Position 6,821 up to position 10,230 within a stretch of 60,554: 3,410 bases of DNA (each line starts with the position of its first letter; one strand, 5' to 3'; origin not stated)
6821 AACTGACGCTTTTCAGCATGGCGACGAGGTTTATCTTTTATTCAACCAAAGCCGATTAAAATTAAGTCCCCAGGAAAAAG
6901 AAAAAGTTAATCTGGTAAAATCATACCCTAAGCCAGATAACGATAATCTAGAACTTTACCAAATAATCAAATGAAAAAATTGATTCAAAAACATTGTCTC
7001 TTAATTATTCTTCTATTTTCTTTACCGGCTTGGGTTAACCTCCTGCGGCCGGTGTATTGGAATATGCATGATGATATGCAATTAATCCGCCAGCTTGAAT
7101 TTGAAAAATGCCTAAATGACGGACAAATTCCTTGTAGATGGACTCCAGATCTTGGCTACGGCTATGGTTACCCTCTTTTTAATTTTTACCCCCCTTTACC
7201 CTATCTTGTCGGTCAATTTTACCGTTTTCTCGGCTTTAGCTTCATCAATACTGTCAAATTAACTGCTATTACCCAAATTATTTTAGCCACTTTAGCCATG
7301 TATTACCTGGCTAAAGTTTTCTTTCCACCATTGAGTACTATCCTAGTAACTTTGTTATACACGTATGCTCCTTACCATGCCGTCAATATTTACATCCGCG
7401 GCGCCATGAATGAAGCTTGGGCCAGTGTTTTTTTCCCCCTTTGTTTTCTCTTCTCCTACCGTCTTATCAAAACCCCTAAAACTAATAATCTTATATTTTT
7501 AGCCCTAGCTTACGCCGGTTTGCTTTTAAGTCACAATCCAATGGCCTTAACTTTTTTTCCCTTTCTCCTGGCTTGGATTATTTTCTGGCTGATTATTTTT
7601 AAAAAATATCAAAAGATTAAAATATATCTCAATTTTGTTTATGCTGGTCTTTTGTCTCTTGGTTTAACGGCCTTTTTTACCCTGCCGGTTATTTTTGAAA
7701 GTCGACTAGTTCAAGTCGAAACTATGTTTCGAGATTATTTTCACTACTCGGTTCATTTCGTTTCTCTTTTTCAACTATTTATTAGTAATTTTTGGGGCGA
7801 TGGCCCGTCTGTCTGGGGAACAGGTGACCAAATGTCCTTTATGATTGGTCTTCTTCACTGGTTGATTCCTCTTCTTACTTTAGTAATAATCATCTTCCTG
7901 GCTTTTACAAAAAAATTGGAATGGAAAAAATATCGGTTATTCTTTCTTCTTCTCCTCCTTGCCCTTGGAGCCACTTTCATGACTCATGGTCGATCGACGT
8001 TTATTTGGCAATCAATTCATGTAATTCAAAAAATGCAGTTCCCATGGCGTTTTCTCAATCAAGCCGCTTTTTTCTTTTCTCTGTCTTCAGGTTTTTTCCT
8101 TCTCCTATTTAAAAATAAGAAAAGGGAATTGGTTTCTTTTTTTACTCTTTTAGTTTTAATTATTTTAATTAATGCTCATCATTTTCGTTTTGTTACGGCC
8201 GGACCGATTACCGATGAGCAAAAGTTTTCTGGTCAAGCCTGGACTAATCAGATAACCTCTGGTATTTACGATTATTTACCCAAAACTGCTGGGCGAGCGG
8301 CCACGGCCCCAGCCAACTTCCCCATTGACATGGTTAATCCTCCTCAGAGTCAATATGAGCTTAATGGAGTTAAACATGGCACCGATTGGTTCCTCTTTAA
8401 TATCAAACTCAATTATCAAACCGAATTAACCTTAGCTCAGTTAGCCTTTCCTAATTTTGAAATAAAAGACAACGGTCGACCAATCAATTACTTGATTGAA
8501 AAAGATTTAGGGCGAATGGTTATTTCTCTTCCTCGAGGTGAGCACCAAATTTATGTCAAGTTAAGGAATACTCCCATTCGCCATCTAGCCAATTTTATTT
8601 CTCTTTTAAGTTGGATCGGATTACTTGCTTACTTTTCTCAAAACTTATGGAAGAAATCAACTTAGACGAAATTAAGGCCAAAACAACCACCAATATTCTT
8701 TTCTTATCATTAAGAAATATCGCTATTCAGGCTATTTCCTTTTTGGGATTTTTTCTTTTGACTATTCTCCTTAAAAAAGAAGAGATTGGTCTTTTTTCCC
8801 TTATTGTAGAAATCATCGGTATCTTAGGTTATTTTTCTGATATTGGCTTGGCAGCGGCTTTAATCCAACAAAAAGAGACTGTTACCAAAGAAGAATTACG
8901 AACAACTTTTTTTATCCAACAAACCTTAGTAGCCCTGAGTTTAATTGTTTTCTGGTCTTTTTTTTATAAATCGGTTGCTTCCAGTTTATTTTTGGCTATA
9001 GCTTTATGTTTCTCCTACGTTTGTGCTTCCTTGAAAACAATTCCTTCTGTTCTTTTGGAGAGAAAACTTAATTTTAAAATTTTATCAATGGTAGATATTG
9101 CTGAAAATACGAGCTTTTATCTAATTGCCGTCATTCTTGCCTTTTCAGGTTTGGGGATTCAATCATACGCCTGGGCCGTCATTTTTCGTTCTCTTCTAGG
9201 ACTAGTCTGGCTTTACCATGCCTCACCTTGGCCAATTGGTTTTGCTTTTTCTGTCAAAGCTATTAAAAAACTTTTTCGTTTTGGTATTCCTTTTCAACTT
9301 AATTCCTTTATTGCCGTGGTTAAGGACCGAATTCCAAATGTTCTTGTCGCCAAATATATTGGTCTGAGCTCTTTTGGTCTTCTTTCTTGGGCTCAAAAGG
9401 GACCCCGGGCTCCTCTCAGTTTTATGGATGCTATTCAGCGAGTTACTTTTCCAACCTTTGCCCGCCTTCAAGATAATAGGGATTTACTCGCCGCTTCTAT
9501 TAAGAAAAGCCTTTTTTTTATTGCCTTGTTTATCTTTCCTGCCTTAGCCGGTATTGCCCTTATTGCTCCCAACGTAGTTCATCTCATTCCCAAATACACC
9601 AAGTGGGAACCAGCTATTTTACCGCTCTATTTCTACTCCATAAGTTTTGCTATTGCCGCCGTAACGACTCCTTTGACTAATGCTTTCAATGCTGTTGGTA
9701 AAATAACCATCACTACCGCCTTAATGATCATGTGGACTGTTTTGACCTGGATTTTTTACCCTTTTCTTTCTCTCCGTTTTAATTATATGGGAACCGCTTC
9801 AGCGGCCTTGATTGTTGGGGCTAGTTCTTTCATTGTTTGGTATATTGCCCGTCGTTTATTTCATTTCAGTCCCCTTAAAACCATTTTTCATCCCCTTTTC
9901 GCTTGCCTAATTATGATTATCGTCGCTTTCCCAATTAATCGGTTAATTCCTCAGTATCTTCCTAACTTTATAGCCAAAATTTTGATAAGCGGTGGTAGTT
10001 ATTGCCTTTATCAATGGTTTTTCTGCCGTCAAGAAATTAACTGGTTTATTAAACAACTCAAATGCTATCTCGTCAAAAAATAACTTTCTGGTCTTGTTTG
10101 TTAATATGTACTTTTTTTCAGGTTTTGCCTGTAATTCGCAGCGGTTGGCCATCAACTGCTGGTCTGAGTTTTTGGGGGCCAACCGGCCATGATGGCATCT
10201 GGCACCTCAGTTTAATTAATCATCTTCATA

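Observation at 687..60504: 60-kb glycosylation super-locus dominated by GT-C membrane transferases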

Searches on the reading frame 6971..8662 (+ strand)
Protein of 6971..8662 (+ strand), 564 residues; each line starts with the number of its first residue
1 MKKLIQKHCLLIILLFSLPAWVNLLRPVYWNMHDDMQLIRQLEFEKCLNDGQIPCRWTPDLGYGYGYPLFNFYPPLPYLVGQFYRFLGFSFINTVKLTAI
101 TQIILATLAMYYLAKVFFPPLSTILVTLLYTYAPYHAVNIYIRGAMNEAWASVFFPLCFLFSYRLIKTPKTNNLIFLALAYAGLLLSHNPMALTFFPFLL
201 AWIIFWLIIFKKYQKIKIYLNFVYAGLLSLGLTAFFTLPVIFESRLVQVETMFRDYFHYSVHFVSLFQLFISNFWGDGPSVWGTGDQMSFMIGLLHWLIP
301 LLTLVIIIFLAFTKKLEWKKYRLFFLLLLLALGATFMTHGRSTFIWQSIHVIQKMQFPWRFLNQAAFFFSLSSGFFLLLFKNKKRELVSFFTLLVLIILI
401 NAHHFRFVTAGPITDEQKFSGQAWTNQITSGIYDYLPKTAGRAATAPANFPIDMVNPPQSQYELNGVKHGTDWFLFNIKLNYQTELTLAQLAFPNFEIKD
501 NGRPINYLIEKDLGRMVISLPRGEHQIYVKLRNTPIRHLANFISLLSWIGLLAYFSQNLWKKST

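Call 3: search_protein_families(library=pfam, proteins=[window:6971-8662:+], max_evalue=0.01)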
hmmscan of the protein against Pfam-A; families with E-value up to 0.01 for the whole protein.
window:6971-8662:+ (564 aa): 2 families
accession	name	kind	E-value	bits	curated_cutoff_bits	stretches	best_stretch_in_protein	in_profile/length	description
PF01566.24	Nramp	-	0.00046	19.8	29.8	1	251-338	46-133/357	Natural resistance-associated macrophage protein-like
PF09586.16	YfhO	-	0.00075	18.4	28.5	1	93-404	90-382/835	Bacterial membrane protein YfhO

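Call 16: search_protein_families(library=ncbifam, proteins=[window:6971-8662:+], max_evalue=0.1)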
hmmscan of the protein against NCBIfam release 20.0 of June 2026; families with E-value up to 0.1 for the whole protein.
window:6971-8662:+ (564 aa): 0 families

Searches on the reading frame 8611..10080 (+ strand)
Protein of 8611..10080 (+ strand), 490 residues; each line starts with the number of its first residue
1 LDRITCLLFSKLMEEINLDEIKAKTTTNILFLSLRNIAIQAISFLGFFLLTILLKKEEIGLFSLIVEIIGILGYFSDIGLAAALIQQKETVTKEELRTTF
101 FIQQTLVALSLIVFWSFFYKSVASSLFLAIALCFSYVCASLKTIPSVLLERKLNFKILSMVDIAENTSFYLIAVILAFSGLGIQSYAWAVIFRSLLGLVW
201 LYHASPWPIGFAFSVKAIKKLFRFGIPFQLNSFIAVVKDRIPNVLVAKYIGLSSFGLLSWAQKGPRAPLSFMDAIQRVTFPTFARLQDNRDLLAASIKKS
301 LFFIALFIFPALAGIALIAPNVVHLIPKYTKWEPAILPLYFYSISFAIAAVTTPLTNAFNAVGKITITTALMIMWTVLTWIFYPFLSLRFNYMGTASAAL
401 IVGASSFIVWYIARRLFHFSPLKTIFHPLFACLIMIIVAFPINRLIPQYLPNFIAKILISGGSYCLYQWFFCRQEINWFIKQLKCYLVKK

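Call 3: search_protein_families(library=pfam, proteins=[window:8611-10080:+], max_evalue=0.01)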
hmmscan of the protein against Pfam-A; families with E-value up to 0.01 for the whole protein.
window:8611-10080:+ (490 aa): 2 families
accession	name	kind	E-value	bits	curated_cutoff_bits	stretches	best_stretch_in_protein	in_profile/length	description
PF13440.11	Polysacc_synt_3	-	7.5e-44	150.6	23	1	50-326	2-283/293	Polysaccharide biosynthesis protein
PF01943.22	Polysacc_synt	-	4.7e-22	79.2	28.2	1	27-287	3-274/274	Polysaccharide biosynthesis protein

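Call 46: search_protein_families(library=ncbifam, proteins=[window:8611-10080:+], max_evalue=0.00001)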
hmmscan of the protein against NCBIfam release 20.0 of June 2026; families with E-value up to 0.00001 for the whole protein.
window:8611-10080:+ (490 aa): 3 families
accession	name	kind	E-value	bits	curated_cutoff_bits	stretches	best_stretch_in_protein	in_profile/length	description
NF007773.0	PRK10459.1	equivalog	6.4e-35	121.1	273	1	33-480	15-475/492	MOP flippase family protein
NF047674.1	TeichurnBiosyTuaB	equivalog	3.8e-25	88.9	580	1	20-461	3-459/469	teichuronic acid biosynthesis protein TuaB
NF058658.1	Oglyco_Wzx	exception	4.8e-25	88.5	720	1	20-471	5-463/478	O-glycosylation flippase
